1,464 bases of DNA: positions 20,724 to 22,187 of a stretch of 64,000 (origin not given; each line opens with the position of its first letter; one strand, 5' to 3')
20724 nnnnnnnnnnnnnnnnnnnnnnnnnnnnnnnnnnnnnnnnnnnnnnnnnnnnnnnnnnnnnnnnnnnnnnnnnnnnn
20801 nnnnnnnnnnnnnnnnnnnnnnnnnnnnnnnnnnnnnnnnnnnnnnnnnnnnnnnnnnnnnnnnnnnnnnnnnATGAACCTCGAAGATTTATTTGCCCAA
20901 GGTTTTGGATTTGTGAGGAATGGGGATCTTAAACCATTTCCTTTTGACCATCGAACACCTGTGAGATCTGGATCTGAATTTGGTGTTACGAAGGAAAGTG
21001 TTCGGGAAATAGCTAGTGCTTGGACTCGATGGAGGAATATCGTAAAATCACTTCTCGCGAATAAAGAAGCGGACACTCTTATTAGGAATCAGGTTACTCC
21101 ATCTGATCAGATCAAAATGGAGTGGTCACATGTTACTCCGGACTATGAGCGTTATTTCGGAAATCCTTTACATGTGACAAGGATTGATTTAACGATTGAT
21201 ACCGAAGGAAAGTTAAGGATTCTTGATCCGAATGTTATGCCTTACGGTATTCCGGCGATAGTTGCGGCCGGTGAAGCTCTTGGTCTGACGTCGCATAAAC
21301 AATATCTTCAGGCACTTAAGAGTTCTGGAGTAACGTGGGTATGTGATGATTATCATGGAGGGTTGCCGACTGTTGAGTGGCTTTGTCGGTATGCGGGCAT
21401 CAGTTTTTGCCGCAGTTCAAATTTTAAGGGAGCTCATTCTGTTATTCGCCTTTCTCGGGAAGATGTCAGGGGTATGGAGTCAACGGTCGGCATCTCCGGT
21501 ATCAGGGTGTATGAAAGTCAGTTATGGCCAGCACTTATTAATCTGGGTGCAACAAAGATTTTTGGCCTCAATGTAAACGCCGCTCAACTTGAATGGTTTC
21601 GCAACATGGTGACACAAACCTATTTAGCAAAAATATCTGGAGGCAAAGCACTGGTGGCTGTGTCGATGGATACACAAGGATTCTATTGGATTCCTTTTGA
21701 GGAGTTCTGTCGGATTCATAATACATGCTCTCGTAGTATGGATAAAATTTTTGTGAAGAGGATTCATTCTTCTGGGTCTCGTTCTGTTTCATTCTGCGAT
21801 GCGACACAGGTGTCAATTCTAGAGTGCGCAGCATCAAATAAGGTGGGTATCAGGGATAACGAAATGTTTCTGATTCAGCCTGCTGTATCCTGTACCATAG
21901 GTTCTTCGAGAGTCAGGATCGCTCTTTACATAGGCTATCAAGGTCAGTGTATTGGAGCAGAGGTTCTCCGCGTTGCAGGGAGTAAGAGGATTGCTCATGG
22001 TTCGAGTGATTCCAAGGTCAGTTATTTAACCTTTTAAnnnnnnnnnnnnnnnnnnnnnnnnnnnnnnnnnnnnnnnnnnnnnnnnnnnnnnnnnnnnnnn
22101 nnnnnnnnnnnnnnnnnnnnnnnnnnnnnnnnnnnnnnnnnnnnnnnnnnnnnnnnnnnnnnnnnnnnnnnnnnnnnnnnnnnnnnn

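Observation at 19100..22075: GC-rich island carrying a prephenate-dehydratase-like gene (TRF motif reads TTF) and a putative circularly permuted ATP-grasp ligase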

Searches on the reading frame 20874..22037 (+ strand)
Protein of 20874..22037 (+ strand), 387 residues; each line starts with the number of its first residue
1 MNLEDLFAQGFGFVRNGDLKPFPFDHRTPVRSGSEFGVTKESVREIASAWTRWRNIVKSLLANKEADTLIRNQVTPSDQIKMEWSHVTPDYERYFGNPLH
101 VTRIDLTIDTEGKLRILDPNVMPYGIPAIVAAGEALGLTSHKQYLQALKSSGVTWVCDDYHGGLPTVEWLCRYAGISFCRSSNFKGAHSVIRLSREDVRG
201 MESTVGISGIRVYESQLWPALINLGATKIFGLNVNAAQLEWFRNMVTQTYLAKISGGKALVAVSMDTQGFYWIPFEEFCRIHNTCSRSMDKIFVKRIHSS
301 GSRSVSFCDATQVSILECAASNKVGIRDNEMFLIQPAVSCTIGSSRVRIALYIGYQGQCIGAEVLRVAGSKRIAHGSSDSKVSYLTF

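Call 3: search_protein_families(library=pfam, proteins=[window:20874-22037:+], max_evalue=0.1)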
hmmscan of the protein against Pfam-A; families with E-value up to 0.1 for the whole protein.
window:20874-22037:+ (387 aa): 1 family
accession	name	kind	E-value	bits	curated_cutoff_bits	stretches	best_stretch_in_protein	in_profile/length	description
PF23643.1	TRAPPC13_C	-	0.055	14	27.9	0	274-320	9-51/95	Trafficking protein particle complex subunit 13, C-terminal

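Call 10: find_homologous_proteins(query=window:20874-22034:+)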
Query window:20874-22034:+ (387 aa): 5 proteins with E <= 0.001 among 3348 candidates.
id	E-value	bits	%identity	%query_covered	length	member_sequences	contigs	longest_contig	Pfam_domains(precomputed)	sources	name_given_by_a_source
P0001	6.0e-263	889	100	100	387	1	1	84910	-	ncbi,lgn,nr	ncbi:MAG: hypothetical protein JWP09_831 [Candidatus Taylorbacteria bacterium]|nr:hypothetical prote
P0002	2.3e-78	282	39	99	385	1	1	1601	-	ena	-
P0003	7.0e-72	261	37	99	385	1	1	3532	-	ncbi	-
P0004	3.7e-66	242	35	99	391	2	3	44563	-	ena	-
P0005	3.7e-65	238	34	99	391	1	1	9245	-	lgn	-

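Call 12: find_encoding_contigs(protein=P0004, flank=8000, max_places=4)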
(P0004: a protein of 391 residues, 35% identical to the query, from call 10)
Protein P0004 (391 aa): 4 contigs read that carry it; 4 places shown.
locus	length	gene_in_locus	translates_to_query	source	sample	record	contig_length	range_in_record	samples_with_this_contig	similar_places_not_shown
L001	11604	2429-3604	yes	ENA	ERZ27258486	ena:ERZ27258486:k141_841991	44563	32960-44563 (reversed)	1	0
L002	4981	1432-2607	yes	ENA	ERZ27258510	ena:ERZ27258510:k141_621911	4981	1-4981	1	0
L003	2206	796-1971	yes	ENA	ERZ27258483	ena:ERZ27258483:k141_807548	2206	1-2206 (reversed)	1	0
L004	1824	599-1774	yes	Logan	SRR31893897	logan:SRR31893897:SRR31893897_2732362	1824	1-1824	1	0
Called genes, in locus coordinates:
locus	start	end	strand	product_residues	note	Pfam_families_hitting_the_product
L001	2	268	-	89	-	?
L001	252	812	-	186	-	PF04079:SMC_ScpB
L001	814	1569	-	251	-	PF02616:SMC_ScpA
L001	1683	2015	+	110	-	PF01371:Trp_repressor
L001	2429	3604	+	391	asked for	-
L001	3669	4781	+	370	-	PF01546:Peptidase_M20, PF07687:M20_dimer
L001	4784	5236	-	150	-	PF01230:HIT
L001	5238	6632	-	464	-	PF01336:tRNA_anti-codon, PF00152:tRNA-synt_2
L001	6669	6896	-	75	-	-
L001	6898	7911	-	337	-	PF00579:tRNA-synt_1b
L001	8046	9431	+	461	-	PF00772:DnaB, PF03796:DnaB_C, PF06745:ATPase (weak), PF13481:AAA_25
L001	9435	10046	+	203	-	PF01751:Toprim (faint), PF21176:RecR_HhH (weak), PF13662:Toprim_4, PF21175:RecR_C (weak)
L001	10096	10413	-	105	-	PF00829:Ribosomal_L21p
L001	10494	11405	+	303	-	PF01544:CorA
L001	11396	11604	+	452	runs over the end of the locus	PF01406:tRNA-synt_1e, PF09334:tRNA-synt_1g (faint), PF09190:DALR_2 (faint), PF23493:CysS_C (weak)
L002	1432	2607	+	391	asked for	-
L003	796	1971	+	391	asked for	-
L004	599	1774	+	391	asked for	-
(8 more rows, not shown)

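Call 13: find_encoding_contigs(protein=P0005, flank=8000, max_places=3)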
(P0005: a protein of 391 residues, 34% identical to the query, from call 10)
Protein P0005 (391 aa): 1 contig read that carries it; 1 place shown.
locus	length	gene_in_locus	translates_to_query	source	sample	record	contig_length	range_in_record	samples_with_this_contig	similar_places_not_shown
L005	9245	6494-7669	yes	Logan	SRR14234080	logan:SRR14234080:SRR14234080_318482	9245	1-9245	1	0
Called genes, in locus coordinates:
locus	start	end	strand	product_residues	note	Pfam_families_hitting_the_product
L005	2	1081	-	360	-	?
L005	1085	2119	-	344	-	PF00953:Glycos_transf_4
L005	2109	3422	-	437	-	PF08245:Mur_ligase_M, PF02875:Mur_ligase_C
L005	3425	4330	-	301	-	PF00768:Peptidase_S11, PF13354:Beta-lactamase2 (weak)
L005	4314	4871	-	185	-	PF04079:SMC_ScpB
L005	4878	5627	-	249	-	PF02616:SMC_ScpA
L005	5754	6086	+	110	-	PF01371:Trp_repressor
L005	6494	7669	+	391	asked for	-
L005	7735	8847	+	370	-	PF01546:Peptidase_M20, PF07687:M20_dimer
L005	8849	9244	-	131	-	?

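Call 14: find_encoding_contigs(protein=P0003, flank=5000, max_places=3)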
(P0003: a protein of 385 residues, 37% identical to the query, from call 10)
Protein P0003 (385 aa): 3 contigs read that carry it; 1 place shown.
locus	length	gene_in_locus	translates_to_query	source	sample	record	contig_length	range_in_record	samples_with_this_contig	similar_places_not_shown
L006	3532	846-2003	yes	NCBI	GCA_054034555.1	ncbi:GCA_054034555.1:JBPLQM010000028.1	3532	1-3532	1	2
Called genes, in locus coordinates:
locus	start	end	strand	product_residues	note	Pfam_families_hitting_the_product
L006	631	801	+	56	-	-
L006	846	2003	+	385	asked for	-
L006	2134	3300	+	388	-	PF01546:Peptidase_M20, PF07687:M20_dimer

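Call 18: search_solved_structures(query=A1, max_evalue=10, show_alignments=2)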
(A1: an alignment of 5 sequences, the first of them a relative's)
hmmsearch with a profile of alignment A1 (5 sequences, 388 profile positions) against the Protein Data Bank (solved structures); distinct sequences matched with E-value up to 10: 1.
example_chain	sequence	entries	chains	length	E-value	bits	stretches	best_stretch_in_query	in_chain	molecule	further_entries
2h2y_A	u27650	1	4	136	0.56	12.4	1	329-369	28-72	Ubiquitin-conjugating enzyme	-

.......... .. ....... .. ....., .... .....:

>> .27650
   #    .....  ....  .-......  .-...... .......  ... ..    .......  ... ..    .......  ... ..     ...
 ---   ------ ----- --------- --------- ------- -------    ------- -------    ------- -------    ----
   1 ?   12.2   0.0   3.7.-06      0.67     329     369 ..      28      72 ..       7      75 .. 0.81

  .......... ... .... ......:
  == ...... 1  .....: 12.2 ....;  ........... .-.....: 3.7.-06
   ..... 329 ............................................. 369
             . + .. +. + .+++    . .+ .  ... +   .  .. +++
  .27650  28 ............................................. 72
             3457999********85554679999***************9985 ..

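Call 20: search_protein_families(library=ncbifam, proteins=[window:20874-22034:+], max_evalue=0.1)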
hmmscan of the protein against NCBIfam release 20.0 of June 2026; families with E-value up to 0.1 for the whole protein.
window:20874-22034:+ (387 aa): 0 families

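Call 22: search_protein_representatives(alignment_id=A1)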
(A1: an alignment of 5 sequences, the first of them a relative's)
Query: 5 sequences, 388 profile positions. Proteins with E-value up to 0.001 (for the whole library): 20; up to 1e-10: 10; up to 1e-30: 3. The best 20 are listed.
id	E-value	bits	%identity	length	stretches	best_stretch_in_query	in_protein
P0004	8.7e-215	729.5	-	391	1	2-388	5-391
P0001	3.0e-171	586.2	-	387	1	8-388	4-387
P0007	4.3e-117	407.9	-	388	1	7-387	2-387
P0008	4.1e-23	98.5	-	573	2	5-142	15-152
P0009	1.5e-19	86.8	-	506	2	196-383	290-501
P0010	1.1e-14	70.7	-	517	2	196-384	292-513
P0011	2.7e-13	66.2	-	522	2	181-384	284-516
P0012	2.2e-12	63.2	-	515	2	188-384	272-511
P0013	4.7e-11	58.8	-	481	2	195-383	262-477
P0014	6.3e-11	58.4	-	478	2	179-380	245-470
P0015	1.8e-09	53.6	-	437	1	110-380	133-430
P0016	2.5e-09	53.1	-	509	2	196-385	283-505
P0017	2.6e-09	53.1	-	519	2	197-383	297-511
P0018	3.6e-09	52.6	-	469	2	208-381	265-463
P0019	2.9e-08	49.6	-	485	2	196-384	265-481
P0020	2.1e-06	43.5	-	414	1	106-340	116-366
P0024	5.0e-04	35.7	-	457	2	211-322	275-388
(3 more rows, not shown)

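Call 23: search_protein_families(library=pfam, proteins=[P0007, P0008, P0009, P0010, P0011, P0012, P0013, P0015, P0020, P0024], max_evalue=0.01)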
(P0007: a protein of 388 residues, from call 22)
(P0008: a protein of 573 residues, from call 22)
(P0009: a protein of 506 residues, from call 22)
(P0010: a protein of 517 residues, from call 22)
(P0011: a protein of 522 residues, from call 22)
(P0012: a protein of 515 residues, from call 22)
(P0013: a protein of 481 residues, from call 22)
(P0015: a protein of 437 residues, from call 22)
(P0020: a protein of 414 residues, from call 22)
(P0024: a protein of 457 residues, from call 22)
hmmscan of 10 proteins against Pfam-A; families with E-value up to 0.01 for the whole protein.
P0007 (388 aa): 0 families

P0008 (573 aa): 0 families

P0009 (506 aa): 0 families

P0010 (517 aa): 0 families

P0011 (522 aa): 0 families

P0012 (515 aa): 0 families

P0013 (481 aa): 0 families

P0015 (437 aa): 0 families

P0020 (414 aa): 0 families

P0024 (457 aa): 0 families

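Call 24: predict_structure(alignment_id=A1)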
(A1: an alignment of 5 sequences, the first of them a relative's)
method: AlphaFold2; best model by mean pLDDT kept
length: 387 residues; sequences in the alignment: 5
mean_pLDDT: 46.1   pTM: 0.41
mean pLDDT of the five models: 46.1, 45.1, 44.4, 39.5, 35.8
residues with pLDDT >= 90: 0; 70-90: 29; 50-70: 120; < 50: 238
segments of 3 or more residues with pLDDT < 50: 1-63, 65-144, 161-166, 193-200, 202-215, 229-232, 285-287, 299-303, 322-324, 338-387
pLDDT, mean of each block of 10 residues (from residue 1): 29 37 33 40 41 41 44 33 24 25 33 36 28 30 52 60 48 67 63 49 38 47 56 57 63 76 62 77 55 58 53 57 57 58 36 43 36 24 23
secondary structure, 60 per line:
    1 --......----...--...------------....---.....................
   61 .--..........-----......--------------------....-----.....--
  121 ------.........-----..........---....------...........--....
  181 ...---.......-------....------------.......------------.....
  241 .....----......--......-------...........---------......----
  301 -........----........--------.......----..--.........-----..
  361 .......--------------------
elements in order: H3-8 E13-15 E18-20 H33-36 H40-61 H64-73 H79-84 E105-108 E114-118 H127-135 H141-150 E154-157 H164-174 E177-180 E187-193 E201-204 H217-223 H236-245 E250-255 E258-263 E271-274 H275-281 E291-296 E305-309 H314-321 E330-336 E345-353 E359-367

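Call 26: find_homologous_proteins(query=A2, max_evalue=0.001)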
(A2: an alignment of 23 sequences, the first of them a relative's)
Query A2 (23 sequences) (387 aa, profile of the alignment): 4 proteins with E <= 0.001 among 8000 candidates.
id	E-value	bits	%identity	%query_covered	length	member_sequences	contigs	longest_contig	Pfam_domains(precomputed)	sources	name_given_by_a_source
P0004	1.7e-115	405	35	99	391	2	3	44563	-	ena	-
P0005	1.2e-114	402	34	99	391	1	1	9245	-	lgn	-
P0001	2.2e-100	355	100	100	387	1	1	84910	-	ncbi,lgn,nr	ncbi:MAG: hypothetical protein JWP09_831 [Candidatus Taylorbacteria bacterium]|nr:hypothetical prote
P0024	1.1e-82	296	20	75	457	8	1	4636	-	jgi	-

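Call 37: predict_structure(alignment_id=A2)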
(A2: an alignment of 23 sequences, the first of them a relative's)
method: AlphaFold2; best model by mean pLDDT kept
length: 387 residues; sequences in the alignment: 23
mean_pLDDT: 93.6   pTM: 0.91
mean pLDDT of the five models: 93.6, 92.6, 92.0, 92.0, 91.5
residues with pLDDT >= 90: 335; 70-90: 47; 50-70: 5; < 50: 0
segments of 3 or more residues with pLDDT < 50: none
pLDDT, mean of each block of 10 residues (from residue 1): 93 94 96 97 94 92 95 96 93 91 94 92 95 96 96 96 96 98 97 95 95 95 95 89 92 98 97 96 71 92 89 97 95 92 94 95 95 85 97
secondary structure, 60 per line:
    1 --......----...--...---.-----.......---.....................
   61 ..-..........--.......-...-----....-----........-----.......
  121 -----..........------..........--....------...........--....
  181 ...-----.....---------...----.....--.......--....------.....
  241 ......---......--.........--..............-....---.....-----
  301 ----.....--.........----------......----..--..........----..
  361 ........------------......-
elements in order: H3-8 E13-15 E18-20 E30-32 H33-36 H40-62 H64-73 H76-82 H92-95 E101-108 E114-120 H126-135 H142-151 E154-157 H164-174 E177-180 E189-193 E203-205 H210-214 H217-223 H226-229 H236-245 E250-255 E258-266 E269-274 H275-282 H284-287 E291-295 E305-309 H312-320 E331-336 E345-354 E359-368 E381-386

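Call 40: fold_search(model_id=the predicted structure, library=pdb)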
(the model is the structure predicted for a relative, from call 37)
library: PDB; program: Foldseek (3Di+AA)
matches with E <= 10: 963; with E <= 0.001: 26
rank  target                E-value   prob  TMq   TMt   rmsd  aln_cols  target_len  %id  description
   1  7uk8                  4.3e-11  1.00  0.54  0.55   6.7       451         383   12  Apo form of YgiC from Escherichia coli K-12 (released 2023-02-15)
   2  7uk6                  2.0e-09  1.00  0.47  0.47   8.6       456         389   11  Apo form of YjfC from Escherichia coli K-12 (released 2023-02-15)
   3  7uka                  3.1e-09  1.00  0.53  0.55   6.4       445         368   12  YgiC from Escherichia coli K-12 in complex with ADP (released 2023-02-15)
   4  3n6x                  3.3e-09  1.00  0.52  0.46   8.1       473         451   12  Crystal structure of a Putative glutathionylspermidine synthase (Mfla_0391) from METHYLOBACILLUS FLAGELLATUS KT at 2.35  (released 2010-06-09)
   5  2io8_A                5.3e-09  1.00  0.53  0.36   7.0       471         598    9  E. coli Bifunctional glutathionylspermidine synthetase/amidase Incomplex with Mg2+ and ADP (released 2006-12-12)
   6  2io8_B                6.4e-09  1.00  0.53  0.37   6.7       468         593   10  E. coli Bifunctional glutathionylspermidine synthetase/amidase Incomplex with Mg2+ and ADP (released 2006-12-12)
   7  2ioa_A                9.7e-09  1.00  0.48  0.34   9.0       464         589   11  E. coli Bifunctional glutathionylspermidine synthetase/amidase Incomplex with Mg2+ and ADP and phosphinate inhibitor (released 2006-12-12)
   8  2io7_B                1.1e-08  1.00  0.52  0.36   6.8       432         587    8  E. coli Bifunctional glutathionylspermidine synthetase/amidase Incomplex with Mg2+ and AMPPNP (released 2006-12-12)
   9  2io7_A                2.4e-08  1.00  0.51  0.35   6.4       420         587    8  E. coli Bifunctional glutathionylspermidine synthetase/amidase Incomplex with Mg2+ and AMPPNP (released 2006-12-12)
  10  3o98_A                6.2e-08  1.00  0.47  0.32  10.6       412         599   10  Glutathionylspermidine synthetase/amidase C59A complex with ADP and Gsp (released 2011-03-02)
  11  3k1t                  6.2e-08  1.00  0.45  0.42   9.2       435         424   10  Crystal structure of Putative gamma-glutamylcysteine synthetase (YP_546622.1) from METHYLOBACILLUS FLAGELLATUS KT at 1.9 (released 2009-11-03)
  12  2ioa_B                6.6e-08  1.00  0.54  0.38   7.0       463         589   10  E. coli Bifunctional glutathionylspermidine synthetase/amidase Incomplex with Mg2+ and ADP and phosphinate inhibitor (released 2006-12-12)
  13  2io9_A                7.0e-08  1.00  0.49  0.34   8.9       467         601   10  E. coli Bifunctional glutathionylspermidine synthetase/amidase Incomplex with Mg2+ ,GSH and ADP (released 2006-12-12)
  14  2io9_B                8.9e-08  1.00  0.54  0.37   6.8       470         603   10  E. coli Bifunctional glutathionylspermidine synthetase/amidase Incomplex with Mg2+ ,GSH and ADP (released 2006-12-12)
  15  9cjn                  2.0e-07  1.00  0.52  0.43   7.0       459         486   13  Ligase Cp1B (released 2025-05-21)
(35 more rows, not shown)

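Call 45: find_encoding_contigs(protein=P0007, flank=8000, max_places=3)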
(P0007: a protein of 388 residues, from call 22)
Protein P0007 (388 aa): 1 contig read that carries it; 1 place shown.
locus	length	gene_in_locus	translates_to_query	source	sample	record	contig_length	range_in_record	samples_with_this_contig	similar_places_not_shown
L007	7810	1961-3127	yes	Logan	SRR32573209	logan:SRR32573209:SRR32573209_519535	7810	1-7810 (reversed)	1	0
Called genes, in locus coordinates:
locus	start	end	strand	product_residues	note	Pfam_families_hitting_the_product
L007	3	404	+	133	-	?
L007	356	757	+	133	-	-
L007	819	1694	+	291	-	PF02195:ParB_N, PF17762:HTH_ParB, PF23552:ParB_C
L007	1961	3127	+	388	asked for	-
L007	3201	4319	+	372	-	PF01546:Peptidase_M20, PF07687:M20_dimer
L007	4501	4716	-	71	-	-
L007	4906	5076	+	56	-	-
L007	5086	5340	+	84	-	-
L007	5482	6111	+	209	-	PF01810:LysE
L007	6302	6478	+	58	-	-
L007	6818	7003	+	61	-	-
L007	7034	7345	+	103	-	-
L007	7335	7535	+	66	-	-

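Call 46: find_encoding_contigs(protein=P0024, flank=8000, max_places=3)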
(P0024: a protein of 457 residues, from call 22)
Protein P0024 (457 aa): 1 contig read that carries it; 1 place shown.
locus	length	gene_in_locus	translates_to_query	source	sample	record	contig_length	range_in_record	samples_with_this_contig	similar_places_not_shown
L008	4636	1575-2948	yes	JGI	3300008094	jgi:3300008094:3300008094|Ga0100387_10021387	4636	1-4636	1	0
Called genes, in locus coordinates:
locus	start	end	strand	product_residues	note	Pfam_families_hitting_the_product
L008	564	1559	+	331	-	PF24827:AstE_AspA_cat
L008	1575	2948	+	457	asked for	-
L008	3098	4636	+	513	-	?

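Call 47: find_encoding_contigs(protein=P0009, flank=8000, max_places=3)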
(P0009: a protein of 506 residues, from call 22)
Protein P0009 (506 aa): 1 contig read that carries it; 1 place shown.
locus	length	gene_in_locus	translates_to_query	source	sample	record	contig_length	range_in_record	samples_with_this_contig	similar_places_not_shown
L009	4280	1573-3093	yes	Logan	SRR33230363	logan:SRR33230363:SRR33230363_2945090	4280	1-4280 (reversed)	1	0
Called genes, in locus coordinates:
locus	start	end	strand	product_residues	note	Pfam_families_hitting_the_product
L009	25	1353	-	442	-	PF01336:tRNA_anti-codon, PF00152:tRNA-synt_2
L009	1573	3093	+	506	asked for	-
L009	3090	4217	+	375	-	PF01546:Peptidase_M20, PF07687:M20_dimer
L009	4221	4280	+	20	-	?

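Call 58: find_encoding_contigs(protein=P0010, flank=6000, max_places=2)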
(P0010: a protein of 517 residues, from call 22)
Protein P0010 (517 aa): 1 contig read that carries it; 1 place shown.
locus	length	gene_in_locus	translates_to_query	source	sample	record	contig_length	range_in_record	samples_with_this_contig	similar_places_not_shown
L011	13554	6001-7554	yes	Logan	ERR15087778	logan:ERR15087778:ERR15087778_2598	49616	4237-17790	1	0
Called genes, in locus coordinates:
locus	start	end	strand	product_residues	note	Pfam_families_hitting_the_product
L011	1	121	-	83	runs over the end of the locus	-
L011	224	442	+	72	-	-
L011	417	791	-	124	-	PF00583:Acetyltransf_1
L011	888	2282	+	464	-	PF01566:Nramp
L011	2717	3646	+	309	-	PF00326:Peptidase_S9, PF12146:Hydrolase_4 (faint)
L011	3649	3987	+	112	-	PF04020:Phage_holin_4_2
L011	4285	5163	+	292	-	PF05697:Trigger_N, PF05698:Trigger_C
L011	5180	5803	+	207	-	PF18904:DUF5660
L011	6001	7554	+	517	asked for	-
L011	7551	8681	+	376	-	PF01546:Peptidase_M20, PF07687:M20_dimer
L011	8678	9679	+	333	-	-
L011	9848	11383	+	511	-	-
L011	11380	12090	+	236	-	PF00117:GATase, PF07722:Peptidase_C26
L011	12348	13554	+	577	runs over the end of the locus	PF00664:ABC_membrane, PF00005:ABC_tran, PF02463:SMC_N (weak)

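Call 59: find_encoding_contigs(protein=P0013, flank=6000, max_places=2)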
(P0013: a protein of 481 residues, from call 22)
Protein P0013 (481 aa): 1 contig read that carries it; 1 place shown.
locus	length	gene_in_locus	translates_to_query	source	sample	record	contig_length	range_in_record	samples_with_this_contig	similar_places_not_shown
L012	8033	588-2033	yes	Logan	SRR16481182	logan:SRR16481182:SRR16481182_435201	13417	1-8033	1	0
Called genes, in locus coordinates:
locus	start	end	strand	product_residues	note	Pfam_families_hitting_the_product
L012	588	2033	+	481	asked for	-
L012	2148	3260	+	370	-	PF01546:Peptidase_M20, PF07687:M20_dimer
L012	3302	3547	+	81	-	-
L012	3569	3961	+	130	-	-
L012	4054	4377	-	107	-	-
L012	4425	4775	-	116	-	-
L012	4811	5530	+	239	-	PF00149:Metallophos (weak), PF12850:Metallophos_2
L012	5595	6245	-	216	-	-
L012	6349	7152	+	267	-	-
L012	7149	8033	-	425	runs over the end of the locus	PF01225:Mur_ligase (weak), PF08245:Mur_ligase_M, PF02875:Mur_ligase_C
